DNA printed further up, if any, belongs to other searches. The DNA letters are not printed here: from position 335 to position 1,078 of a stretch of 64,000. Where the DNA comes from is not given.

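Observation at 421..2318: hgcAB mercury-methylation pair under a translationally coupled, Cys-cluster MarR-type regulator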

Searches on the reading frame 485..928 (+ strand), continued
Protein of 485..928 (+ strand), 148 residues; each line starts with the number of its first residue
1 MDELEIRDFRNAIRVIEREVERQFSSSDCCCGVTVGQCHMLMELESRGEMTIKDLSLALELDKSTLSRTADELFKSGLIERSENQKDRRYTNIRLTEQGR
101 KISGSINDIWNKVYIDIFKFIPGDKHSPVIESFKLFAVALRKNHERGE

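Call 44: get_annotated_region(hit=H9, flank=4000)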
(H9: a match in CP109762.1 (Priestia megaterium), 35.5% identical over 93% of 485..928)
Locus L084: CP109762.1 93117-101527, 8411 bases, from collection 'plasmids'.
description: Priestia megaterium strain P-NA14 plasmid unnamed1, complete sequence
organism: Priestia megaterium (NCBI taxid 1404)
taxonomy: Bacteria; Bacillota; Bacilli; Bacillales; Bacillaceae; Priestia; Priestia megaterium
host: -; source: potato,mixed culture; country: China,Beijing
typing (MOB-suite, as given by PLSDB): non-mobilizable; replicon rep_cluster_385
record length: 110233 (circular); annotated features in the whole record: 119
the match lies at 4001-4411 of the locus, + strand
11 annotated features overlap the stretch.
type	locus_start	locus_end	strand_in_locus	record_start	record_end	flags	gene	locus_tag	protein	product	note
CDS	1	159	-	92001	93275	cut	-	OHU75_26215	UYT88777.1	RCCLKC-tail radical SAM protein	-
CDS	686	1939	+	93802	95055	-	-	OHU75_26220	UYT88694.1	helix-turn-helix domain-containing protein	-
CDS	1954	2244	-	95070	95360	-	-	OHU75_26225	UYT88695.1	metalloregulator ArsR/SmtB family transcription factor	-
CDS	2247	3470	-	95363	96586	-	-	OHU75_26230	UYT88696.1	ATP-grasp domain-containing protein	-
CDS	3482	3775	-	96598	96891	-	-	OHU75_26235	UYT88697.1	carboxymuconolactone decarboxylase family protein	-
CDS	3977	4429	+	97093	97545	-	-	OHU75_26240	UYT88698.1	MarR family winged helix-turn-helix transcriptional regulator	-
CDS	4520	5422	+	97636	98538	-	-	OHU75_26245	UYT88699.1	permease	-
CDS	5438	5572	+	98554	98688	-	-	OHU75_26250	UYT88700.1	hypothetical protein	-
CDS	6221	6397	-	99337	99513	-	-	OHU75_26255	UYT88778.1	hypothetical protein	-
CDS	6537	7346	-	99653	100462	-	-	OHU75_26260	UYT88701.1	hypothetical protein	-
CDS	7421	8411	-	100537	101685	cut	-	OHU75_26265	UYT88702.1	site-specific integrase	-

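Call 61: find_homologous_proteins(query=L033:2376-2840:+, max_evalue=1e-15)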
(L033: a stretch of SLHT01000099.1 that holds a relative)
Query L033:2376-2840:+ (155 aa): 350 proteins with E <= 1e-15 among 380 candidates; the best 120 are listed.
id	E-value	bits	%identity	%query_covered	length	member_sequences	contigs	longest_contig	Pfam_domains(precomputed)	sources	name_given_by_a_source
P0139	3.7e-95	333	100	100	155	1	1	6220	PF01047.29,PF13463.13,PF12802.14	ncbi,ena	-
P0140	3.3e-81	288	85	100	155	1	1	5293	PF01047.29,PF12802.14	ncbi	-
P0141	4.5e-80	284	84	100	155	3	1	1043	PF01047.29,PF13463.13,PF12802.14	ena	-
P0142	1.9e-79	282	83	100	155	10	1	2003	PF01047.29,PF13463.13,PF12802.14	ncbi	-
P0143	5.4e-76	271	81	100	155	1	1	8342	PF01047.29,PF12802.14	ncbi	-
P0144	1.1e-75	270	81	100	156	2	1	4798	PF01047.29,PF22166.4,PF13463.13,PF12802.14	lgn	-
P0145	2.9e-74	266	79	100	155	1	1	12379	PF01047.29,PF12802.14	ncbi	-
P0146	5.0e-74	265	80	100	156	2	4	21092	PF01047.29,PF22166.4,PF13463.13,PF12802.14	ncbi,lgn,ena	-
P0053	2.2e-72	259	77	100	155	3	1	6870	PF01047.29,PF13463.13,PF09339.17,PF12802.14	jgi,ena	-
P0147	3.9e-72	259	79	100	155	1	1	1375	PF01047.29,PF12840.14,PF22166.4,PF13463.13,PF12802.14,PF22381.3,PF25213.2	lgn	-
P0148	2.9e-70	253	72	100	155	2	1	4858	PF01047.29,PF22166.4,PF12802.14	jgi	-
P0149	2.9e-64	233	71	99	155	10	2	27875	PF01047.29,PF13463.13,PF12802.14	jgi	-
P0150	3.0e-58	214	64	99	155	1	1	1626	PF01047.29,PF12802.14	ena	-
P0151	6.5e-58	213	64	99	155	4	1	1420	PF01047.29,PF12802.14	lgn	-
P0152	9.1e-57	209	64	99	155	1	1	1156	PF01047.29,PF12802.14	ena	-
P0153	2.3e-56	208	62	98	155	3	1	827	PF01047.29,PF13463.13,PF12802.14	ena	-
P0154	1.9e-54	201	59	100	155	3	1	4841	PF01047.29,PF12802.14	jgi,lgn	-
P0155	3.3e-53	197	58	99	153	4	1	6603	PF01047.29,PF13412.13,PF12802.14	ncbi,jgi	-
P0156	4.5e-53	197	58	97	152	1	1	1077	PF01047.29,PF13463.13,PF12802.14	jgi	-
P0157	1.4e-52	195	60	99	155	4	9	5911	PF01047.29,PF12802.14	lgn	-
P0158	1.8e-52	195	60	98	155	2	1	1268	PF01047.29,PF13463.13,PF12802.14,PF22381.3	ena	-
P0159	4.1e-52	194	60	99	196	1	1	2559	PF01047.29,PF12802.14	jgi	-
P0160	4.1e-52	194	59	99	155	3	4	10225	PF01047.29,PF12802.14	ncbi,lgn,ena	-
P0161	4.9e-52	194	58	100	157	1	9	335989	PF01047.29,PF13463.13,PF12802.14,PF22381.3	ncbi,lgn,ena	-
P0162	6.0e-52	193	60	94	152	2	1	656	PF01047.29,PF13463.13,PF12802.14,PF22381.3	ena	-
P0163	7.1e-52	193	61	98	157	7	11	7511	PF01047.29,PF12802.14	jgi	jgi:DNA-binding MarR family transcriptional regulator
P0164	9.1e-52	193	61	98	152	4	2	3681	PF01047.29,PF13463.13,PF12802.14,PF22381.3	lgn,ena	-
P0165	1.1e-51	192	57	99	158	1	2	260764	PF01047.29,PF13463.13,PF12802.14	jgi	jgi:DNA-binding MarR family transcriptional regulator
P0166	1.3e-51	192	56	99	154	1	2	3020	PF01047.29,PF13463.13,PF12802.14,PF13545.13,PF22381.3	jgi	-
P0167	1.9e-51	192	59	98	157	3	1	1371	PF01047.29,PF13463.13,PF12802.14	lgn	-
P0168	2.1e-51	191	59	100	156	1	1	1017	PF01047.29,PF12802.14,PF22381.3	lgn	-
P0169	2.9e-51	191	55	100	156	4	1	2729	PF01047.29,PF12802.14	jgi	-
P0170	5.1e-51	190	59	97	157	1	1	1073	PF01047.29,PF12802.14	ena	-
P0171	9.6e-51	189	55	100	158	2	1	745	PF01047.29,PF22166.4,PF12802.14,PF22381.3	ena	-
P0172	1.0e-50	189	58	97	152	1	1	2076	PF01047.29,PF13412.13,PF13463.13,PF12802.14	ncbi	-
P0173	2.4e-50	188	56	96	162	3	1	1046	PF01047.29,PF12802.14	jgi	jgi:DNA-binding MarR family transcriptional regulator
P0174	2.5e-50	188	57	98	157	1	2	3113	PF01047.29,PF13463.13,PF12802.14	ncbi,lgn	-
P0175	3.5e-50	188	57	97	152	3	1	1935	PF01047.29,PF13463.13,PF12802.14,PF22381.3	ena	-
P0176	9.6e-50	186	57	94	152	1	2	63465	PF01047.29,PF13463.13,PF12802.14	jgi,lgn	jgi:DNA-binding MarR family transcriptional regulator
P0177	2.8e-49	185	57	97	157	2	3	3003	PF01047.29,PF12802.14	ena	-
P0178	3.0e-49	185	58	95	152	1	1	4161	PF01047.29,PF13463.13,PF12802.14,PF22381.3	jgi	jgi:DNA-binding MarR family transcriptional regulator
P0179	4.1e-49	184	57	95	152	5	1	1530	PF01047.29,PF13463.13,PF12802.14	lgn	-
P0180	7.3e-49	183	58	98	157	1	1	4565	PF01047.29,PF12802.14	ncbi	-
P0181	1.0e-48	183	58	99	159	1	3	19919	PF01047.29,PF13463.13,PF12802.14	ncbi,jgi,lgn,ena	-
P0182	1.3e-48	182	58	99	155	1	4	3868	PF01047.29,PF12802.14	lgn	-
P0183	1.7e-48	182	54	99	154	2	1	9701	PF01047.29,PF13463.13,PF12802.14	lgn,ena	-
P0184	1.9e-48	182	56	97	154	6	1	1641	PF01047.29,PF13463.13,PF12802.14,PF22381.3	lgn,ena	-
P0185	3.3e-47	178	56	95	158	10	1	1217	PF01047.29,PF12802.14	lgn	-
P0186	1.0e-46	176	57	98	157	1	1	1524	PF01047.29,PF12802.14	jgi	jgi:DNA-binding MarR family transcriptional regulator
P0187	2.0e-45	172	53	99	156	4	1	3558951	PF01047.29,PF13463.13,PF12802.14,PF22381.3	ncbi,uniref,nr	ncbi:MarR family winged helix-turn-helix transcriptional regulator [Candidatus Contubernalis alkalia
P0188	3.0e-45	172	57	97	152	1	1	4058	PF01047.29,PF13412.13,PF13463.13,PF12802.14,PF22381.3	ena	-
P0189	8.4e-45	170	54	93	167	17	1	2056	PF01047.29,PF12802.14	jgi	jgi:DNA-binding MarR family transcriptional regulator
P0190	1.2e-44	170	56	96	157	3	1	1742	PF01047.29,PF22166.4,PF12802.14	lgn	-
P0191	1.5e-44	169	54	90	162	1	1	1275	PF01047.29,PF20432.5,PF09339.17,PF12802.14,PF25213.2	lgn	-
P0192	4.8e-44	168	55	93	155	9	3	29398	PF01047.29,PF12802.14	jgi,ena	jgi:DNA-binding MarR family transcriptional regulator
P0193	5.5e-43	164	55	97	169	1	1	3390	PF01047.29,PF12840.14,PF13412.13,PF22166.4,PF25212.3,PF13463.13,PF01978.26,PF12802.14,PF22381.3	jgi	jgi:DNA-binding MarR family transcriptional regulator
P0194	1.9e-42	163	51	94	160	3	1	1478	PF01047.29,PF12840.14,PF13463.13,PF12802.14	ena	-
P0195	1.9e-42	162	51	99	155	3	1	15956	PF01047.29,PF13463.13,PF12802.14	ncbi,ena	-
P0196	2.7e-42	162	54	96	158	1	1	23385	PF01047.29,PF12840.14,PF13412.13,PF22166.4,PF13463.13,PF12802.14,PF22381.3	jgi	jgi:DNA-binding MarR family transcriptional regulator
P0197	9.2e-42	160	56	90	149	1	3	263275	PF01047.29,PF13463.13,PF12802.14,PF22381.3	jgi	jgi:DNA-binding MarR family transcriptional regulator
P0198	1.1e-41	160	52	96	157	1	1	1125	PF01047.29,PF22166.4,PF12802.14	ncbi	-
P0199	2.9e-41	159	51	95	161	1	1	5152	PF01047.29,PF22166.4,PF13463.13,PF12802.14,PF22381.3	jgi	jgi:DNA-binding MarR family transcriptional regulator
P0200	4.5e-41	158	51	95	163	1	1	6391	PF01047.29,PF12840.14,PF22166.4,PF13463.13,PF12802.14,PF22381.3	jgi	jgi:DNA-binding MarR family transcriptional regulator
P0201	1.3e-40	157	52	99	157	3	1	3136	PF01047.29,PF13463.13,PF12802.14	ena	-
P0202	1.3e-40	156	51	94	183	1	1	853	PF01047.29,PF13412.13,PF22166.4,PF25212.3,PF13463.13,PF12802.14,PF22381.3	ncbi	-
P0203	3.3e-40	155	49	96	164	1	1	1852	PF01047.29,PF12840.14,PF22166.4,PF13463.13,PF13601.13,PF12802.14,PF22381.3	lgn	-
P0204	9.9e-40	154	50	95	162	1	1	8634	PF01047.29,PF13463.13,PF12802.14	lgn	-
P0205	1.1e-39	154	52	88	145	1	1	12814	PF01047.29,PF12840.14,PF13463.13,PF13601.13,PF09339.17,PF12802.14,PF22381.3,PF25213.2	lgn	-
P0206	1.1e-39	154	49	96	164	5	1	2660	PF01047.29,PF13463.13,PF12802.14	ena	-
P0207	4.9e-39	151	48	96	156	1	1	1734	PF01047.29,PF13463.13,PF12802.14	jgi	jgi:DNA-binding MarR family transcriptional regulator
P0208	5.7e-39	151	48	95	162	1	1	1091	PF01047.29,PF12840.14,PF22166.4,PF13463.13,PF12802.14,PF22381.3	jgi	jgi:DNA-binding MarR family transcriptional regulator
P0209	1.6e-38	150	50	88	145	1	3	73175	PF01047.29,PF12840.14,PF13463.13,PF09339.17,PF12802.14,PF22381.3,PF25213.2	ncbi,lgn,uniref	ncbi:MarR family transcriptional regulator [Clostridium sp.]|uniref:MarR family winged helix-turn-he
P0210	2.2e-38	149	50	96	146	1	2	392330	PF01047.29,PF12840.14,PF13463.13,PF12802.14,PF22381.3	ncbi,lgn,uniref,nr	ncbi:MarR family transcriptional regulator [Clostridium sp. CX1]|uniref:MarR family transcriptional 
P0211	2.3e-38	149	50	91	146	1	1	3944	PF01047.29,PF12840.14,PF13463.13,PF09339.17,PF12802.14,PF25213.2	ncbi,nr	ncbi:MAG: MarR family transcriptional regulator [Neobacillus sp.]|nr:MarR family transcriptional reg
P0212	4.3e-38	148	48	95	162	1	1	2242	PF01047.29,PF22166.4,PF13463.13,PF01022.27,PF12802.14,PF22381.3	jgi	jgi:DNA-binding MarR family transcriptional regulator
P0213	4.7e-38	148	51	92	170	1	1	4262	PF01047.29,PF12840.14,PF13463.13,PF12802.14,PF22381.3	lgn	-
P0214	4.8e-38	148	50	92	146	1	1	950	PF01047.29,PF13463.13,PF12802.14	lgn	-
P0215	5.1e-38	148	48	95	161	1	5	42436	PF01047.29,PF13463.13,PF12802.14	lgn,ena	-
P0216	5.4e-38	148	50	91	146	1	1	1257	PF01047.29,PF12840.14,PF13463.13,PF09339.17,PF12802.14,PF25213.2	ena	-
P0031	7.3e-38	148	53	90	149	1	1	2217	PF01047.29,PF13412.13,PF22166.4,PF13463.13,PF01978.26,PF12802.14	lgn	-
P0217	8.6e-38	147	47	98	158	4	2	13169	PF01047.29,PF12840.14,PF13463.13,PF09339.17,PF12802.14,PF22381.3,PF25213.2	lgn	-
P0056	1.1e-37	147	52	91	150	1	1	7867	PF01047.29,PF22166.4,PF13463.13,PF01978.26,PF09339.17,PF12802.14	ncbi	-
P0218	1.3e-37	147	53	90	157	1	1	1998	PF01047.29,PF13463.13,PF12802.14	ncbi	-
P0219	1.6e-37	147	50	88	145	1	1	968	PF01047.29,PF13463.13,PF09339.17,PF12802.14,PF25213.2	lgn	-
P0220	1.9e-37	146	50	94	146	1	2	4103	PF01047.29,PF22166.4,PF13463.13,PF12802.14,PF22381.3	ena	-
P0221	2.8e-37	146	48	96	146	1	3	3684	PF01047.29,PF12840.14,PF13463.13,PF12802.14,PF22381.3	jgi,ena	-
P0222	3.2e-37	146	50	96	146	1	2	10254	PF01047.29,PF22166.4,PF13463.13,PF13601.13,PF12802.14,PF22381.3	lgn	-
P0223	7.2e-37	144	49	92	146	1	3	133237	PF01047.29,PF13463.13,PF12802.14,PF22381.3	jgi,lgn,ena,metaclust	metaclust:\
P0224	8.0e-37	144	47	94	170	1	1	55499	PF01047.29,PF22166.4,PF13463.13,PF12802.14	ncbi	-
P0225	8.3e-37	144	51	92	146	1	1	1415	PF01047.29,PF12840.14,PF13412.13,PF22166.4,PF13463.13,PF09339.17,PF12802.14,PF22381.3,PF25213.2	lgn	-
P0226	9.5e-37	144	49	92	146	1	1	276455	PF01047.29,PF12840.14,PF13463.13,PF12802.14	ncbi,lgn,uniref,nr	ncbi:MarR family winged helix-turn-helix transcriptional regulator [Clostridium sp. SYSU_GA19001]|un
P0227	9.8e-37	144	47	90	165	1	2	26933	PF01047.29,PF22166.4,PF13463.13,PF13601.13,PF12802.14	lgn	-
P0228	1.1e-36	144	48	97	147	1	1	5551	PF01047.29,PF12840.14,PF22166.4,PF13463.13,PF09339.17,PF12802.14,PF22381.3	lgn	-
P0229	1.2e-36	144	51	92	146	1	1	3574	PF01047.29,PF13463.13,PF12802.14,PF22381.3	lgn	-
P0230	1.6e-36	143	46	96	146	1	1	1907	PF01047.29,PF12840.14,PF13463.13,PF09339.17,PF12802.14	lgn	-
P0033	1.9e-36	143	46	90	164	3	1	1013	PF01047.29,PF12840.14,PF13463.13,PF12802.14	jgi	jgi:DNA-binding MarR family transcriptional regulator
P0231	2.0e-36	143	50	96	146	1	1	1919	PF01047.29,PF12840.14,PF13463.13,PF09339.17,PF12802.14,PF22381.3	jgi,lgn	jgi:DNA-binding MarR family transcriptional regulator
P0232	2.3e-36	143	49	92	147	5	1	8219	PF01047.29,PF12840.14,PF22166.4,PF13463.13,PF12802.14,PF22381.3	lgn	-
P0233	3.4e-36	142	48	96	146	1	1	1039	PF01047.29,PF13463.13,PF09339.17,PF12802.14,PF22381.3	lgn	-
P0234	3.5e-36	142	49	96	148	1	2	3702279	PF01047.29,PF13463.13,PF13601.13,PF12802.14,PF22381.3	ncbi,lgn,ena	-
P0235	3.7e-36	142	48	92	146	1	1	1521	PF01047.29,PF13463.13,PF09339.17,PF12802.14,PF22381.3,PF25213.2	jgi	jgi:DNA-binding MarR family transcriptional regulator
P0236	3.8e-36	142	49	96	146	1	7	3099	PF01047.29,PF12840.14,PF22166.4,PF13463.13,PF12802.14,PF22381.3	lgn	-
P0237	4.1e-36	142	49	92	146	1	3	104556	PF01047.29,PF12840.14,PF13463.13,PF12802.14,PF22381.3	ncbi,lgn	ncbi:MAG: MarR family winged helix-turn-helix transcriptional regulator [Solirubrobacterales bacteri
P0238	4.3e-36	142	49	91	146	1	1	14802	PF01047.29,PF12840.14,PF13463.13,PF09339.17,PF12802.14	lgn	-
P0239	5.4e-36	142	48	92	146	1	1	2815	PF01047.29,PF13463.13,PF09339.17,PF12802.14,PF22381.3,PF25213.2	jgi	jgi:DNA-binding MarR family transcriptional regulator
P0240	5.5e-36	142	48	92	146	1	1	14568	PF01047.29,PF13463.13,PF09339.17,PF12802.14,PF22381.3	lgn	-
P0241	8.6e-36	141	48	95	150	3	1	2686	PF01047.29,PF22166.4,PF12802.14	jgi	jgi:DNA-binding MarR family transcriptional regulator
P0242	9.4e-36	141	48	92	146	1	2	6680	PF01047.29,PF13463.13,PF09339.17,PF12802.14,PF22381.3,PF25213.2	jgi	jgi:DNA-binding MarR family transcriptional regulator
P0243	9.8e-36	141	47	92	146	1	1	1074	PF01047.29,PF13463.13,PF09339.17,PF12802.14,PF22381.3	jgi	jgi:DNA-binding MarR family transcriptional regulator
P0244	1.1e-35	141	56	78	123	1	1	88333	PF01047.29,PF22166.4,PF13463.13,PF12802.14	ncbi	ncbi:MAG: MarR family transcriptional regulator [Bacillota bacterium]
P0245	1.2e-35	141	48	96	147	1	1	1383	PF01047.29,PF12840.14,PF22166.4,PF13463.13,PF09339.17,PF12802.14,PF22381.3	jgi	jgi:DNA-binding MarR family transcriptional regulator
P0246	1.3e-35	140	48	96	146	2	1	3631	PF01047.29,PF13463.13,PF12802.14,PF22381.3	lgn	-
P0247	1.5e-35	140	48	96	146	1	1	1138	PF01047.29,PF12840.14,PF13463.13,PF12802.14,PF22381.3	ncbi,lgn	-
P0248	2.2e-35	140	48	96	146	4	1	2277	PF01047.29,PF12840.14,PF13463.13,PF09339.17,PF12802.14,PF22381.3,PF25213.2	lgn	-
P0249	2.3e-35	140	49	92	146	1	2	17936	PF01047.29,PF12840.14,PF13463.13,PF12802.14,PF22381.3,PF25213.2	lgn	-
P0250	2.6e-35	139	47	96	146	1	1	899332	PF01047.29,PF13463.13,PF12802.14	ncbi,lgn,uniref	ncbi:MarR family winged helix-turn-helix transcriptional regulator [Candidatus Clostridium stratigra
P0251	2.6e-35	139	49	90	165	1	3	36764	PF01047.29,PF22166.4,PF13463.13,PF12802.14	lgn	-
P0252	2.8e-35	139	49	94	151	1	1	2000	PF01047.29,PF12840.14,PF13463.13,PF09339.17,PF12802.14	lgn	-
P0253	3.2e-35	139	49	91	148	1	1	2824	PF01047.29,PF13463.13,PF12802.14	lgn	-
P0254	4.0e-35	139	48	92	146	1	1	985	PF01047.29,PF12840.14,PF22166.4,PF13463.13,PF09339.17,PF12802.14,PF22381.3,PF25213.2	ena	-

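Call 62: find_encoding_contigs(protein=P0161, flank=3000, max_places=3)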
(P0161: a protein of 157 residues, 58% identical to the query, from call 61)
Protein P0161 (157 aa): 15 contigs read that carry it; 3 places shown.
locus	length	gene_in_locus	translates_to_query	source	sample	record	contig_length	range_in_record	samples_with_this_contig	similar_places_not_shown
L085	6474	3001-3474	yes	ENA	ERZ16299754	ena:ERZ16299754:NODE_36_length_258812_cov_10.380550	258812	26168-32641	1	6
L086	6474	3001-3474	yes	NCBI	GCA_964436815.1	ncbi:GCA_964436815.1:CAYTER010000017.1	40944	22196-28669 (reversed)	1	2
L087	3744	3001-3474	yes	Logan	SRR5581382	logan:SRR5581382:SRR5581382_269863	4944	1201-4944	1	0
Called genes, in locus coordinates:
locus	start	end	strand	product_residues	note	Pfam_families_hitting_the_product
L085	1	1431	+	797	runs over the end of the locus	PF01804:Penicil_amidase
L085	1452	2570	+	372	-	PF00365:PFK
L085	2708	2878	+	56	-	PF09723:Zn_ribbon_8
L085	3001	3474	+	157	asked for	PF22381:Staph_reg_Sar_Rot (weak), PF01047:MarR, PF12802:MarR_2, PF13463:HTH_27 (weak)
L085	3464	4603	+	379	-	PF03599:CdhD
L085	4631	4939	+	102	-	PF00037:Fer4, PF12797:Fer4_2 (weak), PF12837:Fer4_6 (weak), PF13237:Fer4_10, PF13370:Fer4_13 (faint), PF12838:Fer4_7 (weak), PF13187:Fer4_9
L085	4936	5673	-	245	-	PF01863:YgjP-like, PF10263:SprT-like (faint)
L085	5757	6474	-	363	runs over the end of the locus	PF13506:Glyco_transf_21 (weak), PF13641:Glyco_tranf_2_3, PF00535:Glycos_transf_2, PF10111:Glyco_tranf_2_2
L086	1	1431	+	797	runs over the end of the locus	PF01804:Penicil_amidase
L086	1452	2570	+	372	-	PF00365:PFK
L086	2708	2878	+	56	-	PF09723:Zn_ribbon_8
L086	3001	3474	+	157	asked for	PF22381:Staph_reg_Sar_Rot (weak), PF01047:MarR, PF12802:MarR_2, PF13463:HTH_27 (weak)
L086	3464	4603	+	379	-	PF03599:CdhD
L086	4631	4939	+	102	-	PF00037:Fer4, PF12797:Fer4_2 (weak), PF12837:Fer4_6 (weak), PF13237:Fer4_10, PF13370:Fer4_13 (faint), PF12838:Fer4_7 (weak), PF13187:Fer4_9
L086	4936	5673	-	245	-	PF01863:YgjP-like, PF10263:SprT-like (faint)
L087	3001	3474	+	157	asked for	PF22381:Staph_reg_Sar_Rot (weak), PF01047:MarR, PF12802:MarR_2, PF13463:HTH_27 (weak)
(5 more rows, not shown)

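Call 63: find_encoding_contigs(protein=P0187, flank=3000, max_places=2)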
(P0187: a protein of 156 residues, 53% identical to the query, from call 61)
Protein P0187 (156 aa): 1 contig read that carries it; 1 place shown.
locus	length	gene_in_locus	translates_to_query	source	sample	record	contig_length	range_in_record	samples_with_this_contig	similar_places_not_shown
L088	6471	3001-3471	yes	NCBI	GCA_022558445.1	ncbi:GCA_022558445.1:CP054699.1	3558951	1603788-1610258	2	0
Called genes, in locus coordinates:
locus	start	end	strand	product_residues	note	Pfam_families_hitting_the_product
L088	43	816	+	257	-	PF02604:PhdYeFM_antitox, PF05685:Uma2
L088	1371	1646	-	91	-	-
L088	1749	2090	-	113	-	PF01934:HepT-like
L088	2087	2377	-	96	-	PF18765:Polbeta, PF01909:NTP_transf_2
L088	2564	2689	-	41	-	-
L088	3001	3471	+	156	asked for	PF22381:Staph_reg_Sar_Rot (weak), PF01047:MarR, PF12802:MarR_2, PF13463:HTH_27 (weak)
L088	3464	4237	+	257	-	PF03599:CdhD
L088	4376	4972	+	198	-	-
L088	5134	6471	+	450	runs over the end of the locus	PF13565:HTH_32 (weak), PF00665:rve, PF13683:rve_3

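Call 68: search_protein_representatives(alignment_id=A1)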
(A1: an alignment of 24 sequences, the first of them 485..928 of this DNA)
Query: 24 sequences, 152 profile positions. Proteins with E-value up to 0.001 (for the whole library): 111351; up to 1e-10: 13634; up to 1e-30: 376. The best 150 are listed.
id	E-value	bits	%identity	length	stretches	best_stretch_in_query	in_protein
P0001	7.3e-61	220.5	-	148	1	1-147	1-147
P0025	1.3e-56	206.7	-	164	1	1-151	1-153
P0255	3.0e-52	192.5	-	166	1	1-151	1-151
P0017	3.3e-50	185.9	-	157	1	4-151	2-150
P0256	5.6e-50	185.1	-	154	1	6-151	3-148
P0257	1.8e-49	183.5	-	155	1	4-151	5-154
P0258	1.5e-48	180.5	-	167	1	1-148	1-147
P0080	3.2e-48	179.4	-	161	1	1-151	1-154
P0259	4.2e-48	179.1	-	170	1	4-151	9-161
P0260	6.2e-48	178.5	-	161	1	4-151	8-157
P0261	9.9e-48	177.9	-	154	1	1-151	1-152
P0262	1.0e-47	177.8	-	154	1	1-148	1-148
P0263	1.1e-47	177.7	-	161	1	4-151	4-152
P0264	1.1e-47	177.7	-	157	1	3-151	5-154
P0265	1.7e-47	177.1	-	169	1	4-151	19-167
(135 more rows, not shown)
